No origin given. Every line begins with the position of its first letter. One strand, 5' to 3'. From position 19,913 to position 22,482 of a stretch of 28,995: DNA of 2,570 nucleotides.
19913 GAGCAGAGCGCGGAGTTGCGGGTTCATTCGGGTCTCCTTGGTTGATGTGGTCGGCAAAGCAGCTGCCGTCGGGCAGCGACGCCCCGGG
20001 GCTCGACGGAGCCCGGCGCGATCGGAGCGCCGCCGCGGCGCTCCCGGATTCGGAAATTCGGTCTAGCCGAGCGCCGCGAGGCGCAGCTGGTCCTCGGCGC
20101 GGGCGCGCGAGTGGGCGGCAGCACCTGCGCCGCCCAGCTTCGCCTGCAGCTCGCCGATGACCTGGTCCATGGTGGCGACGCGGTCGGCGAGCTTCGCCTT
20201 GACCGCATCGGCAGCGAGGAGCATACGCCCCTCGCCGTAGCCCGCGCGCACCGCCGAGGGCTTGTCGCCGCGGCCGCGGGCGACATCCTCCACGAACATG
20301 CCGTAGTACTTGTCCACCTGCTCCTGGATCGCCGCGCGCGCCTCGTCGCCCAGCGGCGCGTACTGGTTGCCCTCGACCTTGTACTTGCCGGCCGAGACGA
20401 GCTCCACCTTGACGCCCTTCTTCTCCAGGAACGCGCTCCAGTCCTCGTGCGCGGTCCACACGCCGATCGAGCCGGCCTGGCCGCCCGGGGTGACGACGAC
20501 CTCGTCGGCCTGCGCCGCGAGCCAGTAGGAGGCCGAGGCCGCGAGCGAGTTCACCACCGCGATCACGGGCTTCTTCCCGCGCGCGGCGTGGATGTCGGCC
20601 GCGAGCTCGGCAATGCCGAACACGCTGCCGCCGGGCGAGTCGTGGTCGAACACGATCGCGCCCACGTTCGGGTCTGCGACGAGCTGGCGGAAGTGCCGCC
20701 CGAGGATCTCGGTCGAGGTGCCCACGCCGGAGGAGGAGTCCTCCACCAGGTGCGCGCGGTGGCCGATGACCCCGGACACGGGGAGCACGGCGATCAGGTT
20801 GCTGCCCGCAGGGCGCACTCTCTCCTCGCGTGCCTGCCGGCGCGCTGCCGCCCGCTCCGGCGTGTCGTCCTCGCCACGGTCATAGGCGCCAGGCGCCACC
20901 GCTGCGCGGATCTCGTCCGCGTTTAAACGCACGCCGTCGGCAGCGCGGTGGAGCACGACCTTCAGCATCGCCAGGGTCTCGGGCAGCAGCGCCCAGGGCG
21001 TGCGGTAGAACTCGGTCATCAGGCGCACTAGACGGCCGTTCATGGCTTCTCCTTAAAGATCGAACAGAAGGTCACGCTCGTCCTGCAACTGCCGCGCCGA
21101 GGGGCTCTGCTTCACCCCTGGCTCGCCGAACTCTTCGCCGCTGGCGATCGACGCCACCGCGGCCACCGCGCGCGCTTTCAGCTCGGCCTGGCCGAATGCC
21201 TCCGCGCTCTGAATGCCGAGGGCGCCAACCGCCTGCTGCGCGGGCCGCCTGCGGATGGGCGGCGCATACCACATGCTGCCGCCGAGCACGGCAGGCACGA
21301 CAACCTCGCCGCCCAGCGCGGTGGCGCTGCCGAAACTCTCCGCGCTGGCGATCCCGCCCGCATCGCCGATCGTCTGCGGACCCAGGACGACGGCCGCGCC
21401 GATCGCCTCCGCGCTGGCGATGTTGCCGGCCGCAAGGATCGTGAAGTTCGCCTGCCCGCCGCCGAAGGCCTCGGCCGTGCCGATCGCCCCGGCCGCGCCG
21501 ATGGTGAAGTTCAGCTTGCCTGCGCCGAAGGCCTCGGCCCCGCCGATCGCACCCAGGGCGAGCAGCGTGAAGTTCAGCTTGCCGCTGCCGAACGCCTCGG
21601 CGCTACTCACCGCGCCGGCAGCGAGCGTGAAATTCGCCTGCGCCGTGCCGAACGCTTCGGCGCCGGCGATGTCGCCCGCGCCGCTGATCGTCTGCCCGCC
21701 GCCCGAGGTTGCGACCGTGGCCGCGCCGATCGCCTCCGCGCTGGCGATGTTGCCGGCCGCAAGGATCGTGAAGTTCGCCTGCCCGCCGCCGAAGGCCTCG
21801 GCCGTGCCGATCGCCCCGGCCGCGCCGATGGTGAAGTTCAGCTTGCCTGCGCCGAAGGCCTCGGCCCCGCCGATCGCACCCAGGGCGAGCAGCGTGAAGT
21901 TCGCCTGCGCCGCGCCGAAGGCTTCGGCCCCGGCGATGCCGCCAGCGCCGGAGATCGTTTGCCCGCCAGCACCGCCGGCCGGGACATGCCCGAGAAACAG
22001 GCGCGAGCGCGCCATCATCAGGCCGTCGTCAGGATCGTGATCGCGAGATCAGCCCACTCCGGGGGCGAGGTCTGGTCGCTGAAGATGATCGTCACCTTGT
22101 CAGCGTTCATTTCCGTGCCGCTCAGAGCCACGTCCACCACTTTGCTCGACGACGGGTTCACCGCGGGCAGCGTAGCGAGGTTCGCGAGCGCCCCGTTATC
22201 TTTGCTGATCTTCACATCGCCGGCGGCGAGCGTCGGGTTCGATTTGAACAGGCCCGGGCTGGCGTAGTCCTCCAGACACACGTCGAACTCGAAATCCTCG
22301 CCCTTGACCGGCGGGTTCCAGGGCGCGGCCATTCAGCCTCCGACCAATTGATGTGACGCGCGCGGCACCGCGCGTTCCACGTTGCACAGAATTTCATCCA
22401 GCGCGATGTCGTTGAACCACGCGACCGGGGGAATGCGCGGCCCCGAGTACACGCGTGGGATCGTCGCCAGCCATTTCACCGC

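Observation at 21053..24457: Six-gene structural-looking cassette inserted between portal and prohead protease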

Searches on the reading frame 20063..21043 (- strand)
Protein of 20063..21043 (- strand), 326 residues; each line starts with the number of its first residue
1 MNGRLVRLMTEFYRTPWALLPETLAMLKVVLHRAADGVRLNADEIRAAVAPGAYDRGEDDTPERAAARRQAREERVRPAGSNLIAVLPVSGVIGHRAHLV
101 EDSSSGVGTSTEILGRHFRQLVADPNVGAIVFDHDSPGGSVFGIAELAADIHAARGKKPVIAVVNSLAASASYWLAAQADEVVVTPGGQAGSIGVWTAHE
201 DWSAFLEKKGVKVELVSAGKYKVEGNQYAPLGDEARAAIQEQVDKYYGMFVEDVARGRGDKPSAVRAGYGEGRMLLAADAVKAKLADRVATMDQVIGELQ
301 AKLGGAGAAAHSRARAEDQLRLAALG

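Call 3: search_protein_families(library=pfam, proteins=[window:20063-21043:-], max_evalue=0.01)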
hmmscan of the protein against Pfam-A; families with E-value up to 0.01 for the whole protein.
window:20063-21043:- (326 aa): 2 families
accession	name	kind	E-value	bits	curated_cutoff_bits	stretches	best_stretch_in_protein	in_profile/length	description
PF01343.23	Peptidase_S49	-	2.6e-37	128.6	24.9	1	155-301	4-149/154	Peptidase family S49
PF25145.1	NfeD1b_N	-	1.9e-08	34.5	40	1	124-197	28-99/189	NfeD1b, N-terminal domain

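Call 4: search_protein_families(library=phrogs, proteins=[window:20063-21043:-], max_evalue=0.01)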
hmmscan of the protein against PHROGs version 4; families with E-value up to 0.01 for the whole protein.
window:20063-21043:- (326 aa): 5 families
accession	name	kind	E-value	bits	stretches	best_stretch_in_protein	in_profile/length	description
phrog_53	-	head and packaging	1.8e-86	292.5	1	5-308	8-297/583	head maturation protease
phrog_33023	-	unknown function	2.9e-32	113.1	1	110-301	94-286/507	-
phrog_4759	-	unknown function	3.3e-20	73.7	1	26-211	38-207/209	-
phrog_2976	-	head and packaging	6.9e-05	23.7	1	125-189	49-111/394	head maturation protease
phrog_24209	-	unknown function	0.0019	19.1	1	119-147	12-40/49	-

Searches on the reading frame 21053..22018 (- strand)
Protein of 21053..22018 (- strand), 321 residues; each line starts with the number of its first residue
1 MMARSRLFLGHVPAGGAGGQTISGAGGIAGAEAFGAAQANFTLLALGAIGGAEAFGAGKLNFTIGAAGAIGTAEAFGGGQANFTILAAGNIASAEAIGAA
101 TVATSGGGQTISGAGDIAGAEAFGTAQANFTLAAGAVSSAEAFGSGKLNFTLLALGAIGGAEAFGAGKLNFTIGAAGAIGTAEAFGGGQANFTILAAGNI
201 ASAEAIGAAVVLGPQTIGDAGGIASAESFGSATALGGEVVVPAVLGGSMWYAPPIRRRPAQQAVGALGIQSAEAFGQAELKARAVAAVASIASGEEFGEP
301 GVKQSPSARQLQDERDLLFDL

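Call 3: search_protein_families(library=pfam, proteins=[window:21053-22018:-], max_evalue=0.01)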
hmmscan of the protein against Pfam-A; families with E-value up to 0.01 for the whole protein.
window:21053-22018:- (321 aa): 0 families

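Call 4: search_protein_families(library=phrogs, proteins=[window:21053-22018:-], max_evalue=0.01)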
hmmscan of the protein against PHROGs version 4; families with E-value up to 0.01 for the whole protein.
window:21053-22018:- (321 aa): 1 family
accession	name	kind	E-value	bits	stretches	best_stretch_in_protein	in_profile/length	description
phrog_13352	-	tail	9.5e-16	58.2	4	91-187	18-112/702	minor tail protein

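Call 15: search_solved_structures(query=window:21053-22018:-, max_evalue=1)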
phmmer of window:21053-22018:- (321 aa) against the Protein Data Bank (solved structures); distinct sequences matched with E-value up to 1: 2.
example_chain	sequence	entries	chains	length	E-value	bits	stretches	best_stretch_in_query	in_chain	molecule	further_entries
2wh8_A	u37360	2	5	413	0.11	15.3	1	178-263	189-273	PUTATIVE CYTOCHROME P450 130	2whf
2uuq_A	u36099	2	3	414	0.11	15.3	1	178-263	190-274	CYTOCHROME P450 130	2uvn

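Call 82: search_dna_similar(query=window:21053-22018:-, collection=phages, mode=protein, max_evalue=0.001, max_rows=20)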
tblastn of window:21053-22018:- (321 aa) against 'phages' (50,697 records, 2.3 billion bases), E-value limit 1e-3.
No match.

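Call 105: search_protein_families(library=padloc, proteins=[window:21053-22018:-], max_evalue=0.01)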
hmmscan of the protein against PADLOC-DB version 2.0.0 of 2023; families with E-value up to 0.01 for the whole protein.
window:21053-22018:- (321 aa): 0 families

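Call 106: search_protein_families(library=ncbifam, proteins=[window:21053-22018:-], max_evalue=0.01)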
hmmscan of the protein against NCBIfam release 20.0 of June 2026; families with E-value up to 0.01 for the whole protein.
window:21053-22018:- (321 aa): 0 families

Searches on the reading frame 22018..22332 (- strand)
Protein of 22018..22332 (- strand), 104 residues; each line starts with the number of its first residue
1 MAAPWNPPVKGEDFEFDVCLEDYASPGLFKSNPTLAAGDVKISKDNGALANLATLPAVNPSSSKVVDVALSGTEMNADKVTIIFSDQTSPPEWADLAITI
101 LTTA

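Call 3: search_protein_families(library=pfam, proteins=[window:22018-22332:-], max_evalue=0.01)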
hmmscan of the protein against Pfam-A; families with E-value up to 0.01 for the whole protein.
window:22018-22332:- (104 aa): 0 families

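Call 4: search_protein_families(library=phrogs, proteins=[window:22018-22332:-], max_evalue=0.01)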
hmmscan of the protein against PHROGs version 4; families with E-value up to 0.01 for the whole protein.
window:22018-22332:- (104 aa): 0 families

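Call 14: search_solved_structures(query=window:22018-22332:-, max_evalue=1)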
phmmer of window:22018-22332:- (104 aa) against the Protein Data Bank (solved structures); distinct sequences matched with E-value up to 1: 2.
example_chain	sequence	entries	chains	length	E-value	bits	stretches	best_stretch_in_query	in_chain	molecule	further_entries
4wve_A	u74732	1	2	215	0.14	15.7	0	27-82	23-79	Surface protein G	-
3tiq_A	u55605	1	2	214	0.23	15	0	27-81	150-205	Surface protein G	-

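Call 59: find_homologous_proteins(query=window:22018-22332:-, max_evalue=0.001)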
Query window:22018-22332:- (104 aa): 391 proteins with E <= 0.001 among 393 candidates; the best 120 are listed.
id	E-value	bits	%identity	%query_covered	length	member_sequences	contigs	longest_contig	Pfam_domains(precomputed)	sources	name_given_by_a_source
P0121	3.0e-61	222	100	100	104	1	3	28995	-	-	-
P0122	3.0e-54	199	87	99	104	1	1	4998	-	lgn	-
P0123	6.7e-54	198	87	99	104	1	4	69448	-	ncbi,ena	-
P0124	7.7e-54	198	88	100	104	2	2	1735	-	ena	-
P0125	1.2e-52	194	86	100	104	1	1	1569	-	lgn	-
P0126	1.2e-52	194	86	100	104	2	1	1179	-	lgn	-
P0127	1.5e-52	194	86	100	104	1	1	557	-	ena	-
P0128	9.2e-52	191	84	100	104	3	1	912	-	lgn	-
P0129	1.7e-51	190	84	100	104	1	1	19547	-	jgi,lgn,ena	-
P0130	1.8e-51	190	84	100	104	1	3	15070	-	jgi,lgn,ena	-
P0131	1.8e-51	190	87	100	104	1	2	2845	-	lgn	-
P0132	2.2e-51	190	82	97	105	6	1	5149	-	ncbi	-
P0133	3.3e-51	190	85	100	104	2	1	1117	-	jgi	jgi:hypothetical protein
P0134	3.5e-51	189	84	100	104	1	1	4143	-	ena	-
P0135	2.0e-50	187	80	97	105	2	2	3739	-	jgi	-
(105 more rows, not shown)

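Call 70: predict_structure(alignment_id=A3)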
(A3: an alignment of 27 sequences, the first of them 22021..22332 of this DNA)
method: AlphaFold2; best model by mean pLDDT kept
length: 104 residues; sequences in the alignment: 27
mean_pLDDT: 91.7   pTM: 0.80
mean pLDDT of the five models: 91.7, 91.5, 90.9, 90.8, 89.5
residues with pLDDT >= 90: 90; 70-90: 9; 50-70: 2; < 50: 3
segments of 3 or more residues with pLDDT < 50: 1-3
pLDDT, mean of each block of 10 residues (from residue 1): 69 94 96 93 96 91 93 95 94 96 91
secondary structure, 60 per line:
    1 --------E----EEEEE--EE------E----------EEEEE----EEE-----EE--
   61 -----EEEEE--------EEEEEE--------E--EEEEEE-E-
elements in order: E14-18 E40-44 E49-51 E66-70 E79-84 E96-101

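Call 73: fold_search(model_id=the predicted structure, library=pdb)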
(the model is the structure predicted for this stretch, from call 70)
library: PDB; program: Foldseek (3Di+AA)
matches with E <= 10: 1085; with E <= 0.001: 0
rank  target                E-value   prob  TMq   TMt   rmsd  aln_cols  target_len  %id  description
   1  8ft9_C                1.8e-01  0.90  0.50  0.49   4.3       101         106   17  Crystal structure of a new antigen receptor variable domain from nurse sharks (released 2025-04-02)
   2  8ft9_F                1.9e-01  0.91  0.51  0.49   4.3       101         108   17  Crystal structure of a new antigen receptor variable domain from nurse sharks (released 2025-04-02)
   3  1tlk                  2.2e-01  0.77  0.43  0.43   5.2        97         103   15  X-RAY STRUCTURE DETERMINATION OF TELOKIN, THE C-TERMINAL DOMAIN OF MYOSIN LIGHT CHAIN KINASE, AT 2.8 ANGSTROMS RESOLUTIO (released 1993-10-31)
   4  4lba_A                2.2e-01  0.44  0.36  0.36   9.4       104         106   15  Crystal structure of a conjugative transposon lipoprotein (BACEGG_03088) from Bacteroides eggerthii DSM 20697 at 1.70  (released 2013-08-07)
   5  8ft9_A                2.4e-01  0.89  0.51  0.49   4.2       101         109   17  Crystal structure of a new antigen receptor variable domain from nurse sharks (released 2025-04-02)
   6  8es8_A                2.5e-01  0.84  0.51  0.25   5.6       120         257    8  CryoEM structure of PN45545 TCR-CD3 in complex with HLA-A2 MAGEA4 (230-239) (released 2023-05-03)
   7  2wwm_C                2.6e-01  0.69  0.42  0.44   4.9        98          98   14  Crystal structure of the Titin M10-Obscurin like 1 Ig complex in space group P1 (released 2010-02-16)
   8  4lba_B                2.6e-01  0.41  0.36  0.35   9.5       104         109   15  Crystal structure of a conjugative transposon lipoprotein (BACEGG_03088) from Bacteroides eggerthii DSM 20697 at 1.70  (released 2013-08-07)
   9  9m8o_P                2.9e-01  0.82  0.50  0.36   5.3        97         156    9  Cryo-EM structure of bacteriophage NF5 baseplate (released 2025-12-17)
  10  4p99_A                3.3e-01  0.63  0.40  0.14   5.2        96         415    9  Ca2+-stabilized adhesin helps an Antarctic bacterium reach out and bind ice (released 2014-06-18)
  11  7t0w_L                3.5e-01  0.72  0.51  0.49   6.7       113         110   10  Complex of GABA-A synaptic receptor with autoimmune antibody Fab115 (released 2022-07-13)
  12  9hml_B                3.5e-01  0.54  0.41  0.27   7.9       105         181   15  KIR2DL1 bound to RIFIN PfKE01_040007400 (released 2025-04-09)
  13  7q5z                  3.7e-01  0.72  0.50  0.06   7.2       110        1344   11  Cryo-EM structure of native human A2ML1 (released 2022-04-20)
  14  4n0r_B                3.7e-01  0.69  0.43  0.12   4.9        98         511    9  Crystal structure of a putative glycoside hydrolase (BVU_0362) from Bacteroides vulgatus ATCC 8482 at 1.80 A resolutio (released 2013-10-23)
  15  3liu_A                3.7e-01  0.25  0.30  0.12   6.2        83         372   12  Crystal structure of Putative cell adhesion protein (YP_001304840.1) from Parabacteroides distasonis ATCC 8503 at 2.05 (released 2010-02-09)
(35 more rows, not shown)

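Call 80: search_dna_similar(query=window:22018-22332:-, collection=phages, mode=protein, max_evalue=0.01, max_rows=10)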
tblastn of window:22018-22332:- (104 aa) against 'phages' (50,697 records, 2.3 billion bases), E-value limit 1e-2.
No match.

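Call 105: search_protein_families(library=padloc, proteins=[window:22018-22332:-], max_evalue=0.01)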
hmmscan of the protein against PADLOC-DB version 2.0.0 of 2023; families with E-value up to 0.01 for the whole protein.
window:22018-22332:- (104 aa): 0 families

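Call 106: search_protein_families(library=ncbifam, proteins=[window:22018-22332:-], max_evalue=0.01)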
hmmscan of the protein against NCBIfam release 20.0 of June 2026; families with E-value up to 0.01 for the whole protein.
window:22018-22332:- (104 aa): 0 families

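Call 110: search_solved_structures(query=A3, max_evalue=1)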
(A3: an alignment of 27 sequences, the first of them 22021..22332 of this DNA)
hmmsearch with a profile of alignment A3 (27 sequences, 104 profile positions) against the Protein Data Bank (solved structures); distinct sequences matched with E-value up to 1: 1.
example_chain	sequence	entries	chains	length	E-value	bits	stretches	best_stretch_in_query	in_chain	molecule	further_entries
8snb_2V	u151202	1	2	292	0.29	14.5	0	37-76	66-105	Cilia- and flagella-associated protein 161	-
